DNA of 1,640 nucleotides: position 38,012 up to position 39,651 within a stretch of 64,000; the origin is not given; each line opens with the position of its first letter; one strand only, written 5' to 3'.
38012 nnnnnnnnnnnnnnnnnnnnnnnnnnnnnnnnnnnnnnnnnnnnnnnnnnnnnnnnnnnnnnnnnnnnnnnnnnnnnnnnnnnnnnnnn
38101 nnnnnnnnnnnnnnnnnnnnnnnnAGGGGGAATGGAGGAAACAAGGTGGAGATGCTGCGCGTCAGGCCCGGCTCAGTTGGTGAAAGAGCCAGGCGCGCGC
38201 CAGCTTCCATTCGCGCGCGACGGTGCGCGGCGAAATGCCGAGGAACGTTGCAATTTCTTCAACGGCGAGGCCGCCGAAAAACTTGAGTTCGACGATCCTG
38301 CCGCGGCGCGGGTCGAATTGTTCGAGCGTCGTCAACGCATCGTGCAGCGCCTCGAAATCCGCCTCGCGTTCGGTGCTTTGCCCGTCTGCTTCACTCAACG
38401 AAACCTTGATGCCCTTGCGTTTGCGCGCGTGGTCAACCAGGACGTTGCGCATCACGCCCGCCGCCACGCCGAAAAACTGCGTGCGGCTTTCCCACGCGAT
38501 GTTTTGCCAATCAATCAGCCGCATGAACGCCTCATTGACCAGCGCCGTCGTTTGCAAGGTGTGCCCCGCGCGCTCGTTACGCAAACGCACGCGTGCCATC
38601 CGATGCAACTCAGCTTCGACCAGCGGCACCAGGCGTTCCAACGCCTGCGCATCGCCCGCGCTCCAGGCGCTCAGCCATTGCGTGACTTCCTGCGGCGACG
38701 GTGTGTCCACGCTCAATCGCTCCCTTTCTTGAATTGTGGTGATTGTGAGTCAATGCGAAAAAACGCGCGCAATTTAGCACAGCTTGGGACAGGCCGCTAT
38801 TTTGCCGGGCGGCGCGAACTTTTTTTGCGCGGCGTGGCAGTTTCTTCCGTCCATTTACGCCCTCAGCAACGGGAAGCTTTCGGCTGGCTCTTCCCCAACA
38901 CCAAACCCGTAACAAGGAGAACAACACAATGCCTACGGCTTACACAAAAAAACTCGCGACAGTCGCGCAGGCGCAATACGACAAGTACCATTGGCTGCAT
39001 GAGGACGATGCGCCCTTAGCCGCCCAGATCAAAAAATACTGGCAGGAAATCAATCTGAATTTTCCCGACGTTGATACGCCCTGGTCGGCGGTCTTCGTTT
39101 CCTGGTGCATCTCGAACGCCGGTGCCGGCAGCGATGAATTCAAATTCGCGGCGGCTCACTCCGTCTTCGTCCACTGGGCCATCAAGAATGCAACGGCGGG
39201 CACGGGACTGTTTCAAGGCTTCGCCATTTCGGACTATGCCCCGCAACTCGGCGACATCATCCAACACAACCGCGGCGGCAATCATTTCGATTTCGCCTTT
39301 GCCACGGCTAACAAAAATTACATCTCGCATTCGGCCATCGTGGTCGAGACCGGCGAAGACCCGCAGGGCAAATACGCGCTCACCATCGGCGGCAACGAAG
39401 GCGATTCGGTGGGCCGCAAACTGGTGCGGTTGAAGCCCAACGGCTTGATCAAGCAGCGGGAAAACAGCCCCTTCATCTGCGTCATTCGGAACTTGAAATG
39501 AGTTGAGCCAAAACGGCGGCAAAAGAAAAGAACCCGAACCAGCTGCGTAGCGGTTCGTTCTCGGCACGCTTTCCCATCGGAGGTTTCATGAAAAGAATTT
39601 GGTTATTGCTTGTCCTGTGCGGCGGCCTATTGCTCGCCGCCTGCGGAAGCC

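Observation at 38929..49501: Roughly 10.5-kb locus of six co-directional uncharacterised secreted proteins with paralogy and domain shuffling: candidate novel cell-surface or contact system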

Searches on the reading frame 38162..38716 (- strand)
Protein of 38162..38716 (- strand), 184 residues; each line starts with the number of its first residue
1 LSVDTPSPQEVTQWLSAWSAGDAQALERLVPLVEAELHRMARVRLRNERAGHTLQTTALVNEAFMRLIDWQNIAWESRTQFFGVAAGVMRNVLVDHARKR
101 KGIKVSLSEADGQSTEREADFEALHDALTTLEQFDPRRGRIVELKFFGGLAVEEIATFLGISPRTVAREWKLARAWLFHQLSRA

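Call 86: search_protein_families(library=pfam, proteins=[window:38162-38716:-], max_evalue=0.00001)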
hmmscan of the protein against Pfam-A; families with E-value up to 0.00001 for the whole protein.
window:38162-38716:- (184 aa): 2 families
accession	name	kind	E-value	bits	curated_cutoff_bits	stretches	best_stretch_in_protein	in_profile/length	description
PF07638.17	Sigma70_ECF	-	1.4e-47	162.4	21.1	1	9-182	2-184/185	ECF sigma factor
PF08281.18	Sigma70_r4_2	-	8.2e-08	32.2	25.7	1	128-177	5-54/54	Sigma-70, region 4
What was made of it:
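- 38162..38716 (-): ECF sigma factor, divergent from g1. Pfam Sigma70_ECF PF07638, E 1.4e-47 (call 86).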

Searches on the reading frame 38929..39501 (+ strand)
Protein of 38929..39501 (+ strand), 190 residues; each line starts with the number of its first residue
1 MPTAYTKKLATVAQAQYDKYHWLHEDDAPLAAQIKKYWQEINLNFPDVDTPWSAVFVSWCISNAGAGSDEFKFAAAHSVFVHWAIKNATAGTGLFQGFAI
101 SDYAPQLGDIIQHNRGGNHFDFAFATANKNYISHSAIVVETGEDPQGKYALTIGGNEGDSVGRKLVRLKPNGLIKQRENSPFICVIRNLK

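Call 4: search_protein_families(library=pfam, proteins=[window:38929-39501:+], max_evalue=0.01)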
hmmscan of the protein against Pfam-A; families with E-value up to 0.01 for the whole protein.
window:38929-39501:+ (190 aa): 2 families
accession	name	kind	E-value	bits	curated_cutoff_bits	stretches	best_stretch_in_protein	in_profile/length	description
PF10030.15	DUF2272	-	2.6e-19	70.2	27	1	19-179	12-176/191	Uncharacterized protein conserved in bacteria (DUF2272)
PF05257.22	CHAP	-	0.00041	21.2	26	1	49-156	5-81/81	CHAP domain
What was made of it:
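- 38929..39501 (+): g1: DUF2272 protein, a papain-like NlpC/P60-CHAP-type putative hydrolase with Ser (S53) in place of the nucleophile Cys; no signal peptide. Pfam DUF2272 E 2.6e-19; CHAP E 4e-4, sub-threshold (call 4).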

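Call 5: search_protein_families(library=ncbifam, proteins=[window:38929-39501:+], max_evalue=0.01)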
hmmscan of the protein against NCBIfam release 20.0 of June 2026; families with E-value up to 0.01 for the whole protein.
window:38929-39501:+ (190 aa): 1 family
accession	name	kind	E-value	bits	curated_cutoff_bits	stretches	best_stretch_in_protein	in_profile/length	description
TIGR02594.1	TIGR02594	subfamily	6.8e-05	23.2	70.55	1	47-162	36-118/132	TIGR02594 family protein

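Call 19: search_solved_structures(query=window:38929-39501:+, max_evalue=1, show_alignments=2)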
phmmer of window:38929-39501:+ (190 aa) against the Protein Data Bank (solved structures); distinct sequences matched with E-value up to 1: 5.
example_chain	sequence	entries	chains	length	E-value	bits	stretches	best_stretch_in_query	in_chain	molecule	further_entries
1w5r_A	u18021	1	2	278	0.55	13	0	11-51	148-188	ARYLAMINE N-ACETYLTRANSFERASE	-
8aol_A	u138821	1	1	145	0.55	13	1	76-107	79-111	SlpX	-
1w6f_A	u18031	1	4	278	0.57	12.9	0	11-51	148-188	ARYLAMINE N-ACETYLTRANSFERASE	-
1gx3_A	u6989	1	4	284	0.6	12.8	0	11-51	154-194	ARYLAMINE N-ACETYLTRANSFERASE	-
7zsc_A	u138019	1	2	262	0.96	12.2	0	9-41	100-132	Prolyl 4-hydroxylase subunit alpha-2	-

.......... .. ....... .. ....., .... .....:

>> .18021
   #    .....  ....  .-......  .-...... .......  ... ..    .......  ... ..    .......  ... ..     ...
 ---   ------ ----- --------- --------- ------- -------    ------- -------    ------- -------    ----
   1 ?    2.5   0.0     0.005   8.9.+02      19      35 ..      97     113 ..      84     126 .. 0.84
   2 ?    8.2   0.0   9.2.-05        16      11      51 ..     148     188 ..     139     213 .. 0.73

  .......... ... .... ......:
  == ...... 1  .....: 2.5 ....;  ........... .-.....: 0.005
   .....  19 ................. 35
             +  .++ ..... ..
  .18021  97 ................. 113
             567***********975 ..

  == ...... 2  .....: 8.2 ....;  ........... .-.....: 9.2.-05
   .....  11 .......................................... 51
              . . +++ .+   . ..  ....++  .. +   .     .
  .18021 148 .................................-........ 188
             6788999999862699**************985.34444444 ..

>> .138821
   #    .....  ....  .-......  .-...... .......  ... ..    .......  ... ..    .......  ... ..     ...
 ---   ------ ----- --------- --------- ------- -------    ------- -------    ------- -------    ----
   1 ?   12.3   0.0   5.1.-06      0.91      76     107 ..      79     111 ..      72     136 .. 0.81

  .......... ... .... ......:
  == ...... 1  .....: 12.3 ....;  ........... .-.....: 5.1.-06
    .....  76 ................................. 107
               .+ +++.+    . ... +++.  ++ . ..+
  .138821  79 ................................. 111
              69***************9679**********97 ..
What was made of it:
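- g1 shows no sequence match to Tse1 or any other PDB chain at E <= 0.5 (call 19).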

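Call 21: search_protein_families(library=padloc, proteins=[window:38929-39501:+], max_evalue=0.01)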
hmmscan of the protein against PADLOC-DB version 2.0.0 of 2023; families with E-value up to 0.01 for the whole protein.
window:38929-39501:+ (190 aa): 0 families

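Call 71: search_protein_families(library=phrogs, proteins=[window:38929-39501:+], max_evalue=0.01)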
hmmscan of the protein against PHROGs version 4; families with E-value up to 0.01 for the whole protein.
window:38929-39501:+ (190 aa): 3 families
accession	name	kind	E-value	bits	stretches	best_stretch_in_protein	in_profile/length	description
phrog_1259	-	tail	0.00087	18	1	23-164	1001-1116/1179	baseplate hub subunit and tail lysozyme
phrog_9589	-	lysis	0.0011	19.8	1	46-160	45-129/281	endolysin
phrog_21357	-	lysis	0.0038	17.7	1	49-187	39-157/225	endolysin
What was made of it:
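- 38929..39501 (+): Weak endolysin PHROG hits (call 71).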
